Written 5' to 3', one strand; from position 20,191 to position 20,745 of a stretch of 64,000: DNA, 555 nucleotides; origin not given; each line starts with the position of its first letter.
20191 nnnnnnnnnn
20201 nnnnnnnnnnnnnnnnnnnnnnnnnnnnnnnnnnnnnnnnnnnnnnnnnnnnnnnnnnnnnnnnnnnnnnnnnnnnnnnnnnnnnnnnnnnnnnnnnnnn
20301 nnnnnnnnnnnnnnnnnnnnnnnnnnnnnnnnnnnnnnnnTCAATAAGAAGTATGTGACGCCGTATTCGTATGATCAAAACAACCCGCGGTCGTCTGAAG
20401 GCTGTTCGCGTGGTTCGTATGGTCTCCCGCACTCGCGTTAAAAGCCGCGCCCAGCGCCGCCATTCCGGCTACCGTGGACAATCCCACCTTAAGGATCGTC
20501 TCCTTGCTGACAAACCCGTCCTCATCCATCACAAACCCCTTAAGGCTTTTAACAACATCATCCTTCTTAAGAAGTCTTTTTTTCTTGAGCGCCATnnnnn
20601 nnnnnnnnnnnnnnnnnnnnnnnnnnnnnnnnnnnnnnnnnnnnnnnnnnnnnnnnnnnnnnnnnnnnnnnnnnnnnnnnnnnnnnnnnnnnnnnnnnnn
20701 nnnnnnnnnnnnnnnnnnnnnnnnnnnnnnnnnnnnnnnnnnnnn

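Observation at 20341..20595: Candidate precursor peptide with C-terminal His-Xaa-(Ser/Thr/Asn) repeats, sandwiched between a SPASM rSAM and a glycosyltransferase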

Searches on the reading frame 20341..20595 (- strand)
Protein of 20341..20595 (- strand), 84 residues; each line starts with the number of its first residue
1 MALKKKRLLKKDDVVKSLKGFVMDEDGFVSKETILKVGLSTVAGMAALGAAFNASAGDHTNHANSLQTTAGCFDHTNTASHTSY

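Call 3: search_protein_families(library=ncbifam, proteins=[window:20341-20595:-], max_evalue=0.01)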
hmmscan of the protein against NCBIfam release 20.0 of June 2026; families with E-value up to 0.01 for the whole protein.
window:20341-20595:- (84 aa): 1 family
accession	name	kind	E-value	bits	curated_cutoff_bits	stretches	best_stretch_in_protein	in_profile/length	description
NF038309.1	HisXaaSer_A3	equivalog_domain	1.2e-05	25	65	1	14-84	5-79/81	His-Xaa-Ser repeat protein HxsA3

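Call 4: search_protein_families(library=pfam, proteins=[window:20341-20595:-], max_evalue=0.01)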
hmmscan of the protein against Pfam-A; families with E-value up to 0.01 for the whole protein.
window:20341-20595:- (84 aa): 0 families

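Call 12: find_homologous_proteins(query=window:20341-20595:-, max_evalue=0.01)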
Query window:20341-20595:- (84 aa): 141 proteins with E <= 0.01 among 143 candidates; the best 120 are listed.
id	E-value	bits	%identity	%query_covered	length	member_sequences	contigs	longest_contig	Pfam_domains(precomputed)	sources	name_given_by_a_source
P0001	5.1e-47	174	100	100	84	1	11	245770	-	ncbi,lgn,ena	-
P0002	4.8e-29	118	64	87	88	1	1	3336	-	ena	-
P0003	2.8e-27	112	71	86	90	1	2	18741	-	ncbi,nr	ncbi:MAG: hypothetical protein HQL22_07495 [Candidatus Omnitrophica bacterium]|nr:hypothetical prote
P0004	5.3e-27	111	66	100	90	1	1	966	-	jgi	jgi:hypothetical protein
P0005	3.6e-25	105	66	100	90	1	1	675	-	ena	-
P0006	4.0e-18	83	57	89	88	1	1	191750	-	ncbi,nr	ncbi:MAG: hypothetical protein KGK03_00670 [Candidatus Omnitrophica bacterium]|nr:hypothetical prote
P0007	4.2e-16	76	54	89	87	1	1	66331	-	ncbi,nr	ncbi:MAG: hypothetical protein HQL14_06805 [Candidatus Omnitrophica bacterium]|nr:hypothetical prote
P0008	5.5e-16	76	52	98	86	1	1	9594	-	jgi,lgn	-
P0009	2.2e-15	74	54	98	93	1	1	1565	-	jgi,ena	-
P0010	2.5e-15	74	56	85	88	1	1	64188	-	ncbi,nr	ncbi:MAG: hypothetical protein HQL14_06930 [Candidatus Omnitrophica bacterium]|nr:hypothetical prote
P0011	7.4e-15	73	49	98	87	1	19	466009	-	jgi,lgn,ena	jgi:hypothetical protein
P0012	8.1e-15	72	54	85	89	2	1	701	-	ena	-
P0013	1.1e-14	72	55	86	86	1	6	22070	-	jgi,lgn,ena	jgi:hypothetical protein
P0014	1.1e-14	72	49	98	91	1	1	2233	-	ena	-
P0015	1.5e-14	72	51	98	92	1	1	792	-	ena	-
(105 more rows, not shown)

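Call 14: search_protein_families(library=ncbifam, alignment_id=A1, max_evalue=1)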
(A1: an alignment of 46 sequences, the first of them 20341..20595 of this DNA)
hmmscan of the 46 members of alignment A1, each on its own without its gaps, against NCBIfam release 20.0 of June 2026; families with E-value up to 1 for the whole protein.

A. member 1, window:20341-20595:- (84 aa): 1 family
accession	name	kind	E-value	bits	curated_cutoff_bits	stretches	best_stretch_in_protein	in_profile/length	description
NF038309.1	HisXaaSer_A3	equivalog_domain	1.2e-05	25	65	1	14-84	5-79/81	His-Xaa-Ser repeat protein HxsA3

B. families by the number of members that match (of 46 scanned): 14 families
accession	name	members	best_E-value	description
NF038309.1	HisXaaSer_A3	46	3.7e-07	His-Xaa-Ser repeat protein HxsA3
NF040520.1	Ig_like_BLP2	6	0.00085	Ig-like repeat protein Blp2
NF038009.1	TatB_1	5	0.023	twin-arginine translocation system-associated protein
NF009139.0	PRK12492.1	2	0.004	long-chain-fatty-acid--CoA ligase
NF005463.0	PRK07059.1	1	0.015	long-chain-fatty-acid--CoA ligase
NF006942.0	PRK09424.1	1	0.019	Re/Si-specific NAD(P)(+) transhydrogenase subunit alpha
NF033095.1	bla_Bc_2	1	0.021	BcII family subclass B1 metallo-beta-lactamase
NF009010.0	PRK12355.1-4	1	0.021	type-F conjugative transfer system mating-pair stabilization protein TraN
NF004822.0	PRK06178.1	1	0.022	acyl-CoA synthetase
NF033168.1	lipo_LIC10766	1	0.034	lipoprotein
NF006841.0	PRK09357.2-2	1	0.038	dihydroorotase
NF041507.1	HrpE_Xanth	1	0.047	HrpE family protein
TIGR02811.1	formate_TAT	1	0.083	formate dehydrogenase region TAT target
TIGR04077.1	expor_sig_YdyF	1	0.087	epipeptide YydF family RiPP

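Call 15: find_encoding_contigs(protein=P0006, flank=10000, max_places=2)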
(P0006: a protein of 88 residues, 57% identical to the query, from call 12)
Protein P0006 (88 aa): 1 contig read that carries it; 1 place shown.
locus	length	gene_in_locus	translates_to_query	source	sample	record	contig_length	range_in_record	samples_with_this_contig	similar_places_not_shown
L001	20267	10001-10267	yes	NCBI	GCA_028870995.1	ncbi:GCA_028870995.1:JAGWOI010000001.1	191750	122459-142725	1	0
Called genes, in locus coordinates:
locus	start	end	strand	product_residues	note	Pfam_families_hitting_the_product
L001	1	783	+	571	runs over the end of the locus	PF05157:MshEN, PF00437:T2SSE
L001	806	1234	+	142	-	PF05157:MshEN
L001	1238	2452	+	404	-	PF28597:T2SSF_N, PF00482:T2SSF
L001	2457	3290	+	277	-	-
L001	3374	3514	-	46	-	-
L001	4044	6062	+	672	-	PF07715:Plug, PF00593:TonB_dep_Rec_b-barrel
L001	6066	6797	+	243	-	PF01902:Diphthami_syn_2_N, PF28410:Diphthami_syn_2_C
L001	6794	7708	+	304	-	PF01497:Peripla_BP_2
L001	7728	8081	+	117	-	PF14251:PterinBD-DUF4346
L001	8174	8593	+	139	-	PF27806:HxsD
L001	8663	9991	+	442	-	PF04055:Radical_SAM, PF13353:Fer4_12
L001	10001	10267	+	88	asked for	-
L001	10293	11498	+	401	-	-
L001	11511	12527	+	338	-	PF04055:Radical_SAM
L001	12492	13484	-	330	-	PF04055:Radical_SAM, PF13353:Fer4_12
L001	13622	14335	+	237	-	PF01522:Polysacc_deac_1 (weak), PF10096:DUF2334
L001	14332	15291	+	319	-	PF00676:E1_dh, PF13292:DXP_synthase_N (weak)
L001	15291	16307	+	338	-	PF02779:Transket_pyr, PF02780:Transketolase_C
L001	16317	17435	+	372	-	PF04055:Radical_SAM, PF13186:SPASM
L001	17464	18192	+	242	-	-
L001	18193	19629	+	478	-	PF13231:PMT_2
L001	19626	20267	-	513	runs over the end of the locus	PF02310:B12-binding, PF04055:Radical_SAM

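Call 16: find_encoding_contigs(protein=P0011, flank=10000, max_places=2)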
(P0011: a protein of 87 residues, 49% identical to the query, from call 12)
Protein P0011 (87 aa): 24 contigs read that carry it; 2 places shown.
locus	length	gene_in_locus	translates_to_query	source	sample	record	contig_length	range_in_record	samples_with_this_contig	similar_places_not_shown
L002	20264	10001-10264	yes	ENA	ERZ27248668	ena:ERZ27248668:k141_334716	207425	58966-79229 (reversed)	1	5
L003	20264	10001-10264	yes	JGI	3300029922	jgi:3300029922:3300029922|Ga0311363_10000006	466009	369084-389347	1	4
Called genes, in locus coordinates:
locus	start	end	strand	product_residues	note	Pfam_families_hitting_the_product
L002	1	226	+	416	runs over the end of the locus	PF04134:DCC1-like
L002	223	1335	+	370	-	PF01098:FTSW_RODA_SPOVE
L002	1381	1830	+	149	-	PF05157:MshEN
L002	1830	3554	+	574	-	PF05157:MshEN, PF00437:T2SSE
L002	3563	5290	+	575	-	PF05157:MshEN, PF00437:T2SSE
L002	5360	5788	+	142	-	PF05157:MshEN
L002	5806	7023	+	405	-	PF28597:T2SSF_N, PF00482:T2SSF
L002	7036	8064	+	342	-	-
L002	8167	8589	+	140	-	PF27806:HxsD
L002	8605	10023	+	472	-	PF13353:Fer4_12, PF04055:Radical_SAM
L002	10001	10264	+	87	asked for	-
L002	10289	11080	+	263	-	-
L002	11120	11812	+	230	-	-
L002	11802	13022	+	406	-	-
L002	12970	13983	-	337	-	PF04055:Radical_SAM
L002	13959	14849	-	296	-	PF01478:Peptidase_A24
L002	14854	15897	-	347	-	PF01370:Epimerase, PF02719:Polysacc_synt_2, PF04321:RmlD_sub_bind, PF16363:GDP_Man_Dehyd, PF07993:NAD_binding_4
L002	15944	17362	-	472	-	PF13489:Methyltransf_23, PF08241:Methyltransf_11, PF08242:Methyltransf_12, PF13649:Methyltransf_25, PF13847:Methyltransf_31, PF00535:Glycos_transf_2, PF10111:Glyco_tranf_2_2, PF13641:Glyco_tranf_2_3, +3 more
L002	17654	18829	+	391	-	PF04055:Radical_SAM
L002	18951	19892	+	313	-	-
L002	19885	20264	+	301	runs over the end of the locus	PF02558:ApbA, PF08546:ApbA_C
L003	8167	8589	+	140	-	PF27806:HxsD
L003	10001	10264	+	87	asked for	-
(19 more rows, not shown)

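Call 17: find_related_loci(query=A1, collection=genome_contigs, flank=10000)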
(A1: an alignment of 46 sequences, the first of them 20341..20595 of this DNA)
Query A1 (84 aa) in genome_contigs; peptide patterns used: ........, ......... (x = any residue, [..] = any of these).
77 stretches matched a pattern; 29 encode a relative of the query (tblastn E <= 1e-3); 28 distinct loci.
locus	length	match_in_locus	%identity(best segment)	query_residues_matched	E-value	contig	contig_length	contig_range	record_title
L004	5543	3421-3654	71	13-84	1e-29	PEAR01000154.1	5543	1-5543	MAG: Candidatus Omnitrophota bacterium isolate Cal1bin1 scaffold458, whole genome shotgun sequence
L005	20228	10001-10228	57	10-84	5e-23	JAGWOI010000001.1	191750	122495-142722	MAG: Candidatus Omnitrophota bacterium isolate REEB252 contig-150_44, whole genome shotgun sequence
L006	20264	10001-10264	49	3-84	1e-20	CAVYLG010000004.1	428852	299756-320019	MAG: Candidatus Omnitrophota bacterium isolate MFD01476.bin.2.120 genome assembly, contig: contig_28232, whole genome sh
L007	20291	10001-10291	51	1-84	1e-19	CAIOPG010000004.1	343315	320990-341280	MAG: Candidatus Omnitrophica bacterium isolate Umea1p4_bin-199 genome assembly, contig: bin-199:04/20, whole genome shot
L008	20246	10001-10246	49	4-84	2e-19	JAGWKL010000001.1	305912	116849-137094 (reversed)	MAG: Candidatus Omnitrophota bacterium isolate REEB160 contig-150_6, whole genome shotgun sequence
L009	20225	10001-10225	49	13-84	7e-19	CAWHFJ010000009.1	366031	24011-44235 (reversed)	MAG: Candidatus Omnitrophota bacterium isolate MFD04780.bin.2.175 genome assembly, contig: contig_20323, whole genome sh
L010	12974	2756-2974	53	10-81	7e-19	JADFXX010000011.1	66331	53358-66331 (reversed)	MAG: Candidatus Omnitrophota bacterium isolate nDJH2bin18 nDJH2_bin18_NODE_11_length_66331_cov_65.325917, whole genome s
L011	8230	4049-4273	56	16-84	1e-18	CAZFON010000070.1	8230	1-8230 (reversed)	MAG TPA_asm: uncultured Planctomycetales bacterium isolate binchicken_co50_257 genome assembly, contig: NODE_11591_lengt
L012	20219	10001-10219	56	14-84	1e-18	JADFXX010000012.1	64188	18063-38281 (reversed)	MAG: Candidatus Omnitrophota bacterium isolate nDJH2bin18 nDJH2_bin18_NODE_12_length_64188_cov_48.098313, whole genome s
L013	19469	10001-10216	56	16-84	4e-18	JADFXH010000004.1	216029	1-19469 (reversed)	MAG: Candidatus Omnitrophota bacterium isolate nDJH13bin20 nDJH13_bin20_NODE_4_length_216029_cov_9.374494, whole genome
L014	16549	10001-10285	42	3-84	5e-18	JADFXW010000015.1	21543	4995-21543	MAG: Candidatus Omnitrophota bacterium isolate nDJH2bin13 nDJH2_bin13_NODE_15_length_21543_cov_2.615241, whole genome sh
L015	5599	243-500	48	2-84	8e-18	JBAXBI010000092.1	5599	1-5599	MAG: Candidatus Omnitrophota bacterium isolate ELA163 MAG163_92, whole genome shotgun sequence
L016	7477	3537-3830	48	1-84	9e-18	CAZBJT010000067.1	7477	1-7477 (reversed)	MAG TPA_asm: uncultured Planctomycetales bacterium isolate binchicken_co54_492 genome assembly, contig: NODE_18096_lengt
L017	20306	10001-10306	46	1-84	3e-17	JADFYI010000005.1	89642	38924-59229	MAG: Candidatus Omnitrophota bacterium isolate nDJH6bin28 nDJH6_bin28_NODE_137_length_89642_cov_11.075201, whole genome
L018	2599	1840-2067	49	6-84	6e-17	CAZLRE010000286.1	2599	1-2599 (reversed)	MAG TPA_asm: uncultured Planctomycetales bacterium isolate binchicken_co16_163 genome assembly, contig: NODE_71114_lengt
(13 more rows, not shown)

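Call 18: find_encoding_contigs(protein=P0001, flank=10000, max_places=3)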
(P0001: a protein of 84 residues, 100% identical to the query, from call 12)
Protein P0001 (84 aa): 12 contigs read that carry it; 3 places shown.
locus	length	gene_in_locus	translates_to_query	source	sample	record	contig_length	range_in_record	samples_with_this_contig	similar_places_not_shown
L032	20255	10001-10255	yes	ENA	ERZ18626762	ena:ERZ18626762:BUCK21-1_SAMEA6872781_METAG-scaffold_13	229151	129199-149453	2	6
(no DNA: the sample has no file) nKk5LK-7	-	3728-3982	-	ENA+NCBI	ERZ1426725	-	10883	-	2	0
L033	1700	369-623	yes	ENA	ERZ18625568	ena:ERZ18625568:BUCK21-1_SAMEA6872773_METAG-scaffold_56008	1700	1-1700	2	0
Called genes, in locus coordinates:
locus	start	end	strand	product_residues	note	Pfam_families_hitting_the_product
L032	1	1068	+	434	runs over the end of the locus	PF01547:SBP_bac_1, PF13416:SBP_bac_8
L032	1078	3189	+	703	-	PF08269:dCache_2, PF00512:HisKA (faint), PF17200:sCache_2, PF02743:dCache_1 (faint), PF17201:Cache_3-Cache_2, PF17200:sCache_2, PF17201:Cache_3-Cache_2, PF02518:HATPase_c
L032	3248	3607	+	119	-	PF00072:Response_reg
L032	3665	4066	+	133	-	PF02082:Rrf2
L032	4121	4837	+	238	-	PF00037:Fer4 (weak), PF12837:Fer4_6, PF13237:Fer4_10 (weak), PF14697:Fer4_21 (weak), PF12838:Fer4_7 (weak), PF13187:Fer4_9 (weak), PF27217:AF_0155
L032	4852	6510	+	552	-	PF03063:Prismane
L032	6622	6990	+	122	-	PF07238:PilZ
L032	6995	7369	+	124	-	PF00072:Response_reg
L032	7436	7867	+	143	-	PF27806:HxsD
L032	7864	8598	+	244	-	-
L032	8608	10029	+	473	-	PF13353:Fer4_12 (weak), PF04055:Radical_SAM, PF13186:SPASM (weak)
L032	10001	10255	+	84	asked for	-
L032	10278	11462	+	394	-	-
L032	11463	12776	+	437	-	PF02310:B12-binding, PF04055:Radical_SAM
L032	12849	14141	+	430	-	PF02310:B12-binding, PF04055:Radical_SAM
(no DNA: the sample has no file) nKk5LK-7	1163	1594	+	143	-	PF27806:HxsD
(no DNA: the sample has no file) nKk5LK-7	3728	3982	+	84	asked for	-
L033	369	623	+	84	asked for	-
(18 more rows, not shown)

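Call 24: search_protein_families(library=ncbifam, proteins=[L002:12970-13983:-, L002:13959-14849:-, L002:8605-10023:+, L002:8167-8589:+, L001:12492-13484:-, L001:11511-12527:+], max_evalue=0.0001)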
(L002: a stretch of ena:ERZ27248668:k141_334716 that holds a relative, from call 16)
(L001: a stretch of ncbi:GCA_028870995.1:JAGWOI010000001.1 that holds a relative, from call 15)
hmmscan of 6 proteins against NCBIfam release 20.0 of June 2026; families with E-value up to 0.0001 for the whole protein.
L002:12970-13983:- (337 aa): 32 families (the best 25 are shown)
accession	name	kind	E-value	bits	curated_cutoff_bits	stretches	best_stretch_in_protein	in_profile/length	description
TIGR02109.1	PQQ_syn_pqqE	equivalog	5.5e-19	68.3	381.35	1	5-167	4-172/358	pyrroloquinoline quinone biosynthesis protein PqqE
TIGR04545.1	rSAM_ahbD_hemeb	equivalog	7.5e-13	48.6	500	1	11-173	3-171/339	heme b synthase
TIGR04053.2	TIGR04053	equivalog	7.8e-13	48.4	395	1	7-172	7-181/366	TIGR04053 family radical SAM/SPASM domain-containing protein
TIGR04317.1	W_rSAM_matur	equivalog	1.2e-12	47.7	380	1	9-168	5-175/349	tungsten cofactor oxidoreductase radical SAM maturase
TIGR04251.1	SCM_rSAM_ScmF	equivalog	2e-12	47.2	400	1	29-137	33-143/353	SynChlorMet cassette radical SAM/SPASM protein ScmF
TIGR04347.1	pseudo_SAM_Halo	equivalog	2.3e-12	46.9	525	1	11-115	41-151/390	TIGR04347 family pseudo-SAM/SPASM protein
TIGR03962.1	mycofact_rSAM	equivalog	9.5e-12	44.7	265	1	7-163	11-172/339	mycofactocin radical SAM maturase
NF012164.0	AlbA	equivalog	1.5e-11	43.4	850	1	6-137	111-248/442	subtilosin maturase AlbA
NF050035.1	rSAM_WgK_link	exception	3e-11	42.9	650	1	7-150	8-155/367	radical SAM/SPASM peptide maturase WgkB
TIGR04051.1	rSAM_NirJ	equivalog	4.5e-11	42.3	515.45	1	32-138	31-137/354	heme d1 biosynthesis radical SAM protein NirJ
TIGR02666.1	moaA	equivalog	4.7e-11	42.2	284.05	1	12-130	14-144/336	GTP 3',8-cyclase MoaA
TIGR04055.1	rSAM_NirJ2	equivalog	4.8e-11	42.8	500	1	33-315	29-319/326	putative heme d1 biosynthesis radical SAM protein NirJ2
NF001199.0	PRK00164.2-1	equivalog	2.4e-10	40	231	1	3-122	9-132/308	GTP 3',8-cyclase MoaA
NF038283.1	viperin_w_prok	equivalog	2.6e-10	39.9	180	1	43-176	48-187/281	viperin family antiviral radical SAM protein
NF045574.1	sacti_mat_StsB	exception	3.8e-10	39.2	625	1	13-167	101-259/466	StsB family radical SAM/SPASM domain sactipeptide maturase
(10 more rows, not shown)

L002:13959-14849:- (296 aa): 0 families

L002:8605-10023:+ (472 aa): 64 families (the best 25 are shown)
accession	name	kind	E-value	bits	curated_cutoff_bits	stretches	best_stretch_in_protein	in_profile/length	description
TIGR03978.1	rSAM_paired_1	equivalog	1.8e-107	360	370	1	9-459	1-466/466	His-Xaa-Ser system radical SAM maturase HxsB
NF047865.1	rSAM_PapB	equivalog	1.2e-36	126.6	340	1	92-375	8-282/330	PapB family radical SAM/SPASM ranthipeptide maturase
TIGR03974.1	rSAM_six_Cys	equivalog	1.3e-33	116.6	425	1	55-384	68-391/451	thioether cross-link-forming SCIFF peptide maturase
TIGR04064.1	rSAM_nif11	equivalog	4.8e-33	114.6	518.7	1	92-379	83-373/459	nif11-like peptide radical SAM maturase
TIGR04068.1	rSAM_ocin_clost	equivalog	1.5e-31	109.8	500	1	85-232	82-236/462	Cys-rich peptide radical SAM maturase CcpM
NF040492.1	not_ScfB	exception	2.5e-29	102.4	855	1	93-384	101-390/450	ScfB-related radical SAM/SPASM orphan maturase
TIGR03906.1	quino_hemo_SAM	equivalog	6.4e-29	100.9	453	1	92-381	99-385/467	quinohemoprotein amine dehydrogenase maturation protein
TIGR03942.1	sulfatase_rSAM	equivalog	5.9e-27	94.7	349.45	1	92-385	6-295/363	anaerobic sulfatase maturase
NF041298.1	rSAM_mat_DynA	equivalog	9e-26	90.7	450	1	94-384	8-294/356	dynobactin maturation radical SAM/SPASM protein DynA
NF035951.1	rSAM_RumMC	equivalog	5.5e-25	88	720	1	89-235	114-266/510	RumMC family radical SAM sactipeptide maturase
TIGR04083.1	rSAM_pep_methan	hypoth_equivalog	2.1e-22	79.5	300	1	92-261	5-168/376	TIGR04083 family peptide-modifying radical SAM enzyme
NF038107.1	rSAM_NF038107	equivalog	2.9e-22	79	600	1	52-289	50-297/444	Cys-every-fifth radical SAM/SPASM peptide maturase CefB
TIGR04163.1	rSAM_cobopep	equivalog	3.1e-22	78.9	375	1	93-384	70-358/428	peptide-modifying radical SAM enzyme CbpB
NF010321.0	PRK13758.1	equivalog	1.1e-21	77.4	441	1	90-383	8-300/370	anaerobic sulfatase-maturase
TIGR04280.1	geopep_mat_rSAM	hypoth_equivalog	4.6e-21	75.3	400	1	88-225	85-227/428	geopeptide radical SAM maturase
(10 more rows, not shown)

L002:8167-8589:+ (140 aa): 1 family
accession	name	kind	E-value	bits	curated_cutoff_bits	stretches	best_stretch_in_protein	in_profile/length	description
TIGR03976.1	chp_LLNDYxLRE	equivalog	1.1e-06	28.9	50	1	17-99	2-85/90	His-Xaa-Ser system protein HxsD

L001:12492-13484:- (330 aa): 63 families (the best 25 are shown)
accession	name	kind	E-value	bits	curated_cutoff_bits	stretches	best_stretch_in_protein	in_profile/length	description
TIGR02666.1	moaA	equivalog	1.3e-18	67.1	284.05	1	6-184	9-187/336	GTP 3',8-cyclase MoaA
NF033640.1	N_Twi_rSAM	subfamily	5.2e-18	65.3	170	1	5-232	109-342/398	twitch domain-containing radical SAM protein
TIGR04054.1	rSAM_NirJ1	equivalog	6.3e-18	64.5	650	1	11-176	40-196/387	putative heme d1 biosynthesis radical SAM protein NirJ1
TIGR04317.1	W_rSAM_matur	equivalog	1.2e-16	60.8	380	1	6-171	3-165/349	tungsten cofactor oxidoreductase radical SAM maturase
TIGR04251.1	SCM_rSAM_ScmF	equivalog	5.2e-15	55.7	400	1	7-170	4-162/353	SynChlorMet cassette radical SAM/SPASM protein ScmF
TIGR03961.1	rSAM_PTO1314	hypoth_equivalog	1.4e-14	54.2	306.05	1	15-239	31-226/332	PTO1314 family radical SAM protein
NF012164.0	AlbA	equivalog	1.7e-14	53.1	850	1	9-169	115-267/442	subtilosin maturase AlbA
TIGR04546.1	rSAM_ahbC_deAc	equivalog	7.5e-14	51.3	650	1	11-173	43-196/390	12,18-didecarboxysiroheme deacetylase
TIGR03977.1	rSAM_pair_HxsC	equivalog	3.9e-13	49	267.9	1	10-179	28-192/292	His-Xaa-Ser system radical SAM maturase HxsC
NF050035.1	rSAM_WgK_link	exception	4e-13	49.1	650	1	9-170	11-164/367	radical SAM/SPASM peptide maturase WgkB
TIGR02668.1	moaA_archaeal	equivalog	1.2e-12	47.5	325.25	1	6-181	9-177/303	GTP 3',8-cyclase MoaA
TIGR03470.1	HpnH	equivalog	2.2e-12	46.6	225.05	1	9-147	30-159/318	adenosyl-hopene transferase HpnH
NF038283.1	viperin_w_prok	equivalog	2.4e-12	46.6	180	1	11-169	6-169/281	viperin family antiviral radical SAM protein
TIGR04250.1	SCM_rSAM_ScmE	equivalog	3.2e-12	46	400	1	9-180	5-168/358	SynChlorMet cassette radical SAM/SPASM protein ScmE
NF001199.0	PRK00164.2-1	equivalog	8.6e-12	44.8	231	1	5-182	10-180/308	GTP 3',8-cyclase MoaA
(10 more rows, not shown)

L001:11511-12527:+ (338 aa): 16 families
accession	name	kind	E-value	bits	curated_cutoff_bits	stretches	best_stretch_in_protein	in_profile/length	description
TIGR04317.1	W_rSAM_matur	equivalog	1.3e-17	64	380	1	31-210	6-182/349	tungsten cofactor oxidoreductase radical SAM maturase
NF033640.1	N_Twi_rSAM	subfamily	5.3e-15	55.4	170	1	24-203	106-299/398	twitch domain-containing radical SAM protein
TIGR02668.1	moaA_archaeal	equivalog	1.3e-10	40.8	325.25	1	33-216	14-190/303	GTP 3',8-cyclase MoaA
TIGR02666.1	moaA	equivalog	2.8e-10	39.7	284.05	1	35-173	16-159/336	GTP 3',8-cyclase MoaA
NF038283.1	viperin_w_prok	equivalog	2.2e-09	36.9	180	1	31-212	4-188/281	viperin family antiviral radical SAM protein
TIGR02109.1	PQQ_syn_pqqE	equivalog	4.6e-09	35.7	381.35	1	28-217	6-189/358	pyrroloquinoline quinone biosynthesis protein PqqE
NF001199.0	PRK00164.2-1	equivalog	1.8e-08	33.9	231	1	33-213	16-188/308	GTP 3',8-cyclase MoaA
TIGR04251.1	SCM_rSAM_ScmF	equivalog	1e-07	31.7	400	1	33-209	8-179/353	SynChlorMet cassette radical SAM/SPASM protein ScmF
NF050035.1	rSAM_WgK_link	exception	2.2e-07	30.2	650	1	23-172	3-150/367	radical SAM/SPASM peptide maturase WgkB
TIGR04054.1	rSAM_NirJ1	equivalog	7.5e-07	28.1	650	1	27-176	35-180/387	putative heme d1 biosynthesis radical SAM protein NirJ1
TIGR04250.1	SCM_rSAM_ScmE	equivalog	3.2e-06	26.3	400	0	28-162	2-134/358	SynChlorMet cassette radical SAM/SPASM protein ScmE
NF049973.1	radical_Rv1681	equivalog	5.4e-06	25.6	380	1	39-119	82-155/326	Rv1681 family radical SAM protein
TIGR04321.1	spiroSPASM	subfamily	1.5e-05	23.9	250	1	28-167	230-378/510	spiro-SPASM protein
TIGR04167.1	rSAM_SeCys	equivalog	2.1e-05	23.9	300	1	29-196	8-175/303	arsenosugar biosynthesis radical SAM (seleno)protein ArsS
TIGR02495.1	NrdG2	equivalog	2.8e-05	23.5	131.15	1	39-188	26-169/193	anaerobic ribonucleoside-triphosphate reductase activating protein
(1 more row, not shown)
